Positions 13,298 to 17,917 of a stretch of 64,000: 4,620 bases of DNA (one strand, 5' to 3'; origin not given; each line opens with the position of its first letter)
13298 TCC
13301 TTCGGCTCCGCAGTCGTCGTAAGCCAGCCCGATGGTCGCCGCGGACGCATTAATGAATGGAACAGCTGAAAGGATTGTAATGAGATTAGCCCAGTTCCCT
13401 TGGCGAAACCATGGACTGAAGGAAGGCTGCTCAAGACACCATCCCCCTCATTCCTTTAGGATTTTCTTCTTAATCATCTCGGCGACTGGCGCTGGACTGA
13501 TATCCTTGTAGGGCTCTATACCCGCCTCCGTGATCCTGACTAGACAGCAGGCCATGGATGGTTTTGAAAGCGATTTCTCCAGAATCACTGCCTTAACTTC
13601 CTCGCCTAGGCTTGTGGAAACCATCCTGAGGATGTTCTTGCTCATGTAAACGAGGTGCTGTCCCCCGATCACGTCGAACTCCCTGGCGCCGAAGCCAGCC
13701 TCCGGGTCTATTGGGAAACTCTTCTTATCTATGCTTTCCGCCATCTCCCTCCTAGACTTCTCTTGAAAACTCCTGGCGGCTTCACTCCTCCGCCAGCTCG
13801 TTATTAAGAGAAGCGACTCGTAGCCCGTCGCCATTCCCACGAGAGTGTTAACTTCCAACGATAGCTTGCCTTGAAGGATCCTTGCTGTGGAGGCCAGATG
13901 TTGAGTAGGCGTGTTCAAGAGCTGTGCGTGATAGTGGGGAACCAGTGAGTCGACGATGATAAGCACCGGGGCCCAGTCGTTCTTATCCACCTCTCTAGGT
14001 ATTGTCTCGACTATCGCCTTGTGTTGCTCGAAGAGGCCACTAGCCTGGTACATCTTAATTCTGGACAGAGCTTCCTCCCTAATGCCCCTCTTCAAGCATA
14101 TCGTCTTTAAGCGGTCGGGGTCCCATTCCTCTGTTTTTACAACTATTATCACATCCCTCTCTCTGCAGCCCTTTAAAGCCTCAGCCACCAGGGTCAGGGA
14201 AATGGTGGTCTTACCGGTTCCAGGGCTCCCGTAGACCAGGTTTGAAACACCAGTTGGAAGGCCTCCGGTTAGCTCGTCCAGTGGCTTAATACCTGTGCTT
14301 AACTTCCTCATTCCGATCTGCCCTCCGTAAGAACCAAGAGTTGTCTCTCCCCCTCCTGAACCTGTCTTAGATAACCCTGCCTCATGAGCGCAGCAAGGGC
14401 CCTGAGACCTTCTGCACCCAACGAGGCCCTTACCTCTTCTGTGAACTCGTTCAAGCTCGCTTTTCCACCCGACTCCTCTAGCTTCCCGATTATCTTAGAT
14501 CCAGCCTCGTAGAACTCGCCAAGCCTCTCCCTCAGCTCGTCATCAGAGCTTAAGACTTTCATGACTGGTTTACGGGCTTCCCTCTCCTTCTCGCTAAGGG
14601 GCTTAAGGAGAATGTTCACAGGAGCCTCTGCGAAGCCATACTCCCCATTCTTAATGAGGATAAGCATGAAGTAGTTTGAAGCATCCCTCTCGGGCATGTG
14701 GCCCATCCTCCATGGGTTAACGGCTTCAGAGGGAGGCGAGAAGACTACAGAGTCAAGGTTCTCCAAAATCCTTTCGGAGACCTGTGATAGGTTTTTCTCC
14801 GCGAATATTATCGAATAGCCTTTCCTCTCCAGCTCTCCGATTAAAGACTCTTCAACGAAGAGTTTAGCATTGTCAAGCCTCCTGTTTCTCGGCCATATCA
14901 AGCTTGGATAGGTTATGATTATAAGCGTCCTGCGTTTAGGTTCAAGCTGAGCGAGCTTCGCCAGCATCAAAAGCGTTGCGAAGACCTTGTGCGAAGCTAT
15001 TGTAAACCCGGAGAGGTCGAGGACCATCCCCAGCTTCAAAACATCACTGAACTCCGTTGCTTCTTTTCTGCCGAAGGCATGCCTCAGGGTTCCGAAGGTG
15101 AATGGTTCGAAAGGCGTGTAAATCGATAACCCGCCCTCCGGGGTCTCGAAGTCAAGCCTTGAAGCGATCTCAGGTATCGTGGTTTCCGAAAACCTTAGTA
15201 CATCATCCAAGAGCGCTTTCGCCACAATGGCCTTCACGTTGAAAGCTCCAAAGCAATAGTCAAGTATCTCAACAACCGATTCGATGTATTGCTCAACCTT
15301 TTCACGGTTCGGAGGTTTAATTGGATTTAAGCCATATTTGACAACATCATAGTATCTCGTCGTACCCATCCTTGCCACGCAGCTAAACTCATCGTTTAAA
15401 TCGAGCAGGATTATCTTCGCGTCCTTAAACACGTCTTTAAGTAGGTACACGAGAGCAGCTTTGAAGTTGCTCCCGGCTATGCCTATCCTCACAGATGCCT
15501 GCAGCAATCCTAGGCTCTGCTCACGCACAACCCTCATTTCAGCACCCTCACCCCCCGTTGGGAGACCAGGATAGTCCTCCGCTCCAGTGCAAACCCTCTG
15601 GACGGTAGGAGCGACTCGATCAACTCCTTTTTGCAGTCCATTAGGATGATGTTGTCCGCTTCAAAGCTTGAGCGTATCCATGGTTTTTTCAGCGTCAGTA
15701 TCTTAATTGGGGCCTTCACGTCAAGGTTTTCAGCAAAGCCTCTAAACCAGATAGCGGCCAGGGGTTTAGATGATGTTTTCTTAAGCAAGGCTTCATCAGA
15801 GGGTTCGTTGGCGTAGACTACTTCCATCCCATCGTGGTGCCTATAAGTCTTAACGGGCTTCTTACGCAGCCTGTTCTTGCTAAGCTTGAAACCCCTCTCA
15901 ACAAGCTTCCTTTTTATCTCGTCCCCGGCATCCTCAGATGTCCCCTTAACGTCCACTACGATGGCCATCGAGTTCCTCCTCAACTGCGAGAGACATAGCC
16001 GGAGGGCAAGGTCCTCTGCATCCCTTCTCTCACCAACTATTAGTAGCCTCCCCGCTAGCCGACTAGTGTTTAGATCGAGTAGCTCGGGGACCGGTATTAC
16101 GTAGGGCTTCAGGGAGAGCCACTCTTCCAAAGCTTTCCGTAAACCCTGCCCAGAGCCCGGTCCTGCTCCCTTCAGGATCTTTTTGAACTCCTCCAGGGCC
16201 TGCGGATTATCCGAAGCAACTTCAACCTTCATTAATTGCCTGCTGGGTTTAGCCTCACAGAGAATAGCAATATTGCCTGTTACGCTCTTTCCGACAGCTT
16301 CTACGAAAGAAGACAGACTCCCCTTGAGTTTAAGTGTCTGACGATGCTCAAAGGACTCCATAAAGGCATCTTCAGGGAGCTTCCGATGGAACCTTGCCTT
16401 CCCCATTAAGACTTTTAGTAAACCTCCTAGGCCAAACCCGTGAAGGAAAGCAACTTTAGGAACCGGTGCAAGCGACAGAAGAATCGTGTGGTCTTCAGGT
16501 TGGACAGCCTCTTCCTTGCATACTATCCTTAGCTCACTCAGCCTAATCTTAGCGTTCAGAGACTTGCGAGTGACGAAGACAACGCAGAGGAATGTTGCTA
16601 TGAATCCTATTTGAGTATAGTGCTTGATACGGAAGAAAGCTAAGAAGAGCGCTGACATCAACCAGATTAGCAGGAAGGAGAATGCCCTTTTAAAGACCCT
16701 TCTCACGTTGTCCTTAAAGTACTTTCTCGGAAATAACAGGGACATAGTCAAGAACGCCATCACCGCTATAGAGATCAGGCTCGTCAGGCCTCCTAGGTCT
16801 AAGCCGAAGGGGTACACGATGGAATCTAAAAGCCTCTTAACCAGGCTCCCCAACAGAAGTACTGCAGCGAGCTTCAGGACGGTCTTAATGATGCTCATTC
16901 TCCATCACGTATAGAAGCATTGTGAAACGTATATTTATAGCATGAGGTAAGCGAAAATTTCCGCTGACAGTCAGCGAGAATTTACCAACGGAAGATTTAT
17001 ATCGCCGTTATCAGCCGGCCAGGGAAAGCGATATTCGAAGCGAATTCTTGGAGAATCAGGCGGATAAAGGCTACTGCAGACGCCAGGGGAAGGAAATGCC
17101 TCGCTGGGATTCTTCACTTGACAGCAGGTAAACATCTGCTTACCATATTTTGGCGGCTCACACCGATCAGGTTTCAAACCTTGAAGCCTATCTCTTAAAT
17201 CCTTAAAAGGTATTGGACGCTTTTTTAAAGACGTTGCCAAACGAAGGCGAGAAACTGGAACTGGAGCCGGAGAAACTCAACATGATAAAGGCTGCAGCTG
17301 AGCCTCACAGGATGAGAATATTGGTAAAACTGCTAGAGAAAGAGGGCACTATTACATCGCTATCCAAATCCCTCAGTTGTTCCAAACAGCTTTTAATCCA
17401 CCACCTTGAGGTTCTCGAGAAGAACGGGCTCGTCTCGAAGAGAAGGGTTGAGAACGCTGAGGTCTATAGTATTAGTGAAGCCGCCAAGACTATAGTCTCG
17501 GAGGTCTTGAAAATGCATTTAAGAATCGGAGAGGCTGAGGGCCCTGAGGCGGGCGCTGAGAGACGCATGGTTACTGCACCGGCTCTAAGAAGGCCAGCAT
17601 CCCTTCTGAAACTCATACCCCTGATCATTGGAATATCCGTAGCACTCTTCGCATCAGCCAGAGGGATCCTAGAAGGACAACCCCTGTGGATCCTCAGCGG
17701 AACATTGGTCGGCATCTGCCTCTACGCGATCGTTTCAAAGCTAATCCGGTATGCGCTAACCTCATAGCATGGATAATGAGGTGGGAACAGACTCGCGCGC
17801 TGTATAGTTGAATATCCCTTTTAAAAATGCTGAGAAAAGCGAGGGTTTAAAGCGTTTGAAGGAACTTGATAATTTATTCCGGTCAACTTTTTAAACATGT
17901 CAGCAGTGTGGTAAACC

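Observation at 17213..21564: HerA-like ATPase, NurA-like nuclease and DHH-DHHA1 phosphoesterase cluster without Mre11/Rad50, next to a membrane-tethered ArsR regulator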

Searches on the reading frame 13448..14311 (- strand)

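Call 3: search_protein_families(library=pfam, proteins=[window:13448-14311:-], max_evalue=0.01)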
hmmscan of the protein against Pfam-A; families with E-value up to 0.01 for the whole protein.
window:13448-14311:- (287 aa): 8 families
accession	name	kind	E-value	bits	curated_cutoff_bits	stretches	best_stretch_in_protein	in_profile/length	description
PF06745.19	ATPase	-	2.1e-09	37.5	26.6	1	5-77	2-72/231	KaiC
PF13481.12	AAA_25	-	1.1e-07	32.1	27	1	4-129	15-158/195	AAA domain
PF08423.17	Rad51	-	7.8e-06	25.8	22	1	3-164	7-165/244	Rad51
PF03796.21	DnaB_C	-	0.00015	21.7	27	1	4-61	2-57/255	DnaB-like helicase C terminal domain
PF00154.27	RecA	-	0.0024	17.8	27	1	5-48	34-79/262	recA bacterial DNA recombination protein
PF20720.3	nSTAND3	-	0.0032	17.6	27.2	0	25-63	21-57/155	Novel STAND NTPase 3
PF01637.24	ATPase_2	-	0.0065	16.7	33.2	1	24-123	23-119/225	ATPase domain predominantly from Archaea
PF09848.15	SLFN-g3_helicase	-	0.0086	15.8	24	0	25-57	5-37/354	Schlafen group 3, DNA/RNA helicase domain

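Call 4: search_protein_families(library=ncbifam, proteins=[window:13448-14311:-], max_evalue=0.01)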
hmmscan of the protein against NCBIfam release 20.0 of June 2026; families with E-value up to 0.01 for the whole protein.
window:13448-14311:- (287 aa): 21 families
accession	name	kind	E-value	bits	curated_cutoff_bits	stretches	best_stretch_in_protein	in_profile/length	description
TIGR02237.1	recomb_radB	equivalog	8.9e-21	74.7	172.4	1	14-138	5-121/210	DNA repair and recombination protein RadB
NF006861.0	PRK09361.1-1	equivalog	6.9e-13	48.7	278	1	3-130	4-129/235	DNA repair and recombination protein RadB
NF003301.0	PRK04301.1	equivalog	4.7e-12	45.7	259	1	2-173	81-250/316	DNA repair and recombination protein RadA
TIGR02236.1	recomb_radA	equivalog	4.2e-11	42.8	361.15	1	2-173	76-246/311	DNA repair and recombination protein RadA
NF006799.0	PRK09302.1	equivalog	1.1e-09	37.4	408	1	2-58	11-68/515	circadian clock protein KaiC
TIGR03881.1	KaiC_arch_4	hypoth_equivalog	5.5e-09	36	247.8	1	3-63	2-60/231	KaiC domain-containing protein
TIGR03600.1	phage_DnaB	exception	7.4e-06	25.2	498.65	1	4-45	177-218/421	phage replicative helicase, DnaB family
TIGR02238.1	recomb_DMC1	equivalog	1.4e-05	24.4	447.7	1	3-130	77-208/314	meiotic recombinase Dmc1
TIGR02655.1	circ_KaiC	equivalog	5.5e-05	22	546.25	1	3-58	2-58/484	circadian clock protein KaiC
TIGR03880.1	KaiC_arch_3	hypoth_equivalog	0.0001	21.9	249.45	1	7-56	1-50/224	KaiC domain-containing protein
TIGR00416.1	sms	equivalog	0.00013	20.9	403.05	1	3-135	75-191/454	DNA repair protein RadA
TIGR03877.1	thermo_KaiC_1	hypoth_equivalog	0.00025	20.6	307.25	1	1-62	1-60/238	KaiC domain-containing protein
TIGR02012.1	tigrfam_recA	equivalog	0.00085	18.7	325.3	1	4-48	36-82/321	recombinase RecA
TIGR02239.1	recomb_RAD51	equivalog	0.00088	18.4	478.05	1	3-131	77-208/316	DNA repair protein RAD51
NF040583.1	dnaB_SPI-7_type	exception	0.0016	17.6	655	1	5-56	178-229/434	SPI-7-type island replicative DNA helicase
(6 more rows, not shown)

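Call 6: search_protein_families(library=padloc, proteins=[window:13448-14311:-], max_evalue=0.01)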
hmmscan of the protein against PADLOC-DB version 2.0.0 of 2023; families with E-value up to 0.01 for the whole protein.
window:13448-14311:- (287 aa): 3 families
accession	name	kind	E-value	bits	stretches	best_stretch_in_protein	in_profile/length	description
PDLC04140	mad8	-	1.8e-05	22.4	1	24-190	30-111/314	mads_8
PDLC02195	IetA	-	0.0011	16.4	1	17-42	133-158/395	-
PDLC02196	IetA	-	0.0061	14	0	21-44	122-144/374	-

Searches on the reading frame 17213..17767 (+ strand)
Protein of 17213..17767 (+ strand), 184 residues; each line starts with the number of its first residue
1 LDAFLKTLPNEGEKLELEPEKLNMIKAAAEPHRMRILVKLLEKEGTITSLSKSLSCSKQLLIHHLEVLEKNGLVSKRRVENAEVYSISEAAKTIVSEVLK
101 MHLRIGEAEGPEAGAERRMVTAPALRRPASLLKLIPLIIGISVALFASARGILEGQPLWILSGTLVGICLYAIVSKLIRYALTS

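Call 3: search_protein_families(library=pfam, proteins=[window:17213-17767:+], max_evalue=0.01)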
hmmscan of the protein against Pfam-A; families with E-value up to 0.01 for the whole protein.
window:17213-17767:+ (184 aa): 3 families
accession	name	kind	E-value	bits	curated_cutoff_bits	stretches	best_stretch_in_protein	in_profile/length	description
PF01022.26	HTH_5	-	1.3e-07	31.8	22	1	31-76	2-47/47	Bacterial regulatory protein, arsR family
PF12840.13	HTH_20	-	0.0003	21.2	27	1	29-75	2-49/51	Helix-turn-helix domain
PF01638.23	HxlR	-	0.00039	20.6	20.8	1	33-102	7-80/91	HxlR-like helix-turn-helix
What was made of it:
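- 17213..17767 (+): ArsR-type HTH regulator with two C-terminal transmembrane segments. It is adjacent to the herA-nurA unit but is assigned to the divergent accessory block at 13448-16898 (-), not to the unit. HTH_5 1.3e-7 (call 3).
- Checked: ArsR-like, 17213-17767 (+), 184 aa: Pfam HTH_5 1.3e-7 (call 3).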

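Call 4: search_protein_families(library=ncbifam, proteins=[window:17213-17767:+], max_evalue=0.01)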
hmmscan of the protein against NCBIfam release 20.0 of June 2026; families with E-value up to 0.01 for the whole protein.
window:17213-17767:+ (184 aa): 9 families
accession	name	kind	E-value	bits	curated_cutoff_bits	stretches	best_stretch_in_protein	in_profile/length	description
NF033788.1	HTH_metalloreg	subfamily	2.2e-12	46.6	55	1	23-89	3-70/77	metalloregulator ArsR/SmtB family transcription factor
NF033789.1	repress_SdpR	subfamily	3.7e-09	36.4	100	1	25-102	2-76/79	autorepressor SdpR family transcription factor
NF047906.1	CdPbTransRegCmtR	equivalog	2e-06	27.6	150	1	25-102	15-93/104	Cd(II)/Pb(II)-sensing metalloregulatory transcriptional regulator CmtR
TIGR01884.1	cas_HTH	subfamily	2.2e-06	27.2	60.2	1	13-87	124-198/202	CRISPR-associated CARF protein Csa3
NF041413.1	ArsR_Rv2640c_fam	equivalog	5.5e-06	26.8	155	1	25-99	36-113/118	Rv2640c family ArsR-like transcriptional regulator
NF040642.1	sulf_sens_BigR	equivalog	3.3e-05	23.9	155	1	23-91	12-80/95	sulfite-sensing transcriptional repressor BigR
NF045707.1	Dbac_1936_reg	equivalog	0.00012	22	115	1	24-89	10-75/99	ArsR/SmtB-type metalloregulator TsoR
NF053602.1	Phr_regulator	exception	0.0015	18.1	320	1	32-80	13-60/191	heat shock transcription regulator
NF040939.2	trans_reg_lrs14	equivalog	0.0033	17.4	90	1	34-83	24-75/103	Lrs14 family HTH-type transcriptional regulator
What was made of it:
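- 17213..17767 (+): NF033788 46.6 bits, below its cut-off (call 4).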

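Call 6: search_protein_families(library=padloc, proteins=[window:17213-17767:+], max_evalue=0.01)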
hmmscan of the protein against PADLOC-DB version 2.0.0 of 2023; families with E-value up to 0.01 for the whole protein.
window:17213-17767:+ (184 aa): 13 families
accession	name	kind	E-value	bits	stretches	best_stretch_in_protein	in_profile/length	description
PDLC01438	Csa3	-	2.4e-09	35.7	1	20-100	137-215/305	"CAS-I,CAS-II,CAS-III,CAS-IV,CAS-V,CAS-VI; associated_signaling"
PDLC01720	Csa3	-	3.3e-07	28.9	1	12-112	6-112/118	Csa3_1_CAS-I-II-III-IV-V-VI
PDLC01863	CARF3--CARF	-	2.2e-06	25.5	1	30-95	118-181/182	-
PDLC01434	CasR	-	3.2e-06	25.1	1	21-95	123-190/191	"CAS-I,CAS-II,CAS-III,CAS-IV,CAS-V,CAS-VI; associated_signaling"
PDLC01268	CasR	-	6.5e-06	24.2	1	22-78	115-173/179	"CAS-I,CAS-II,CAS-III,CAS-IV,CAS-V,CAS-VI; associated_signaling"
PDLC01044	Csa3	-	7e-06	24.1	1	19-95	124-194/194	Type I-A associated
PDLC01850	CARF3--CARF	-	0.00021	19.2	1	11-84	125-200/209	-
PDLC01853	CARF3--CARF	-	0.00036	18.3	1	34-82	144-192/209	-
PDLC01848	CARF3--CARF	-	0.00046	17.9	1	23-95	129-193/197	-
PDLC03869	LmuC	-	0.002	15.8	1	44-98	73-129/168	-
PDLC01867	CARF3--CARF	-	0.0021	16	1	34-81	146-193/200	-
PDLC01858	CARF3--CARF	-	0.0046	14.9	1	11-78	124-191/204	-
PDLC01879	CARF3--CARF_TM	-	0.0054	14.4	1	23-96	149-218/222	-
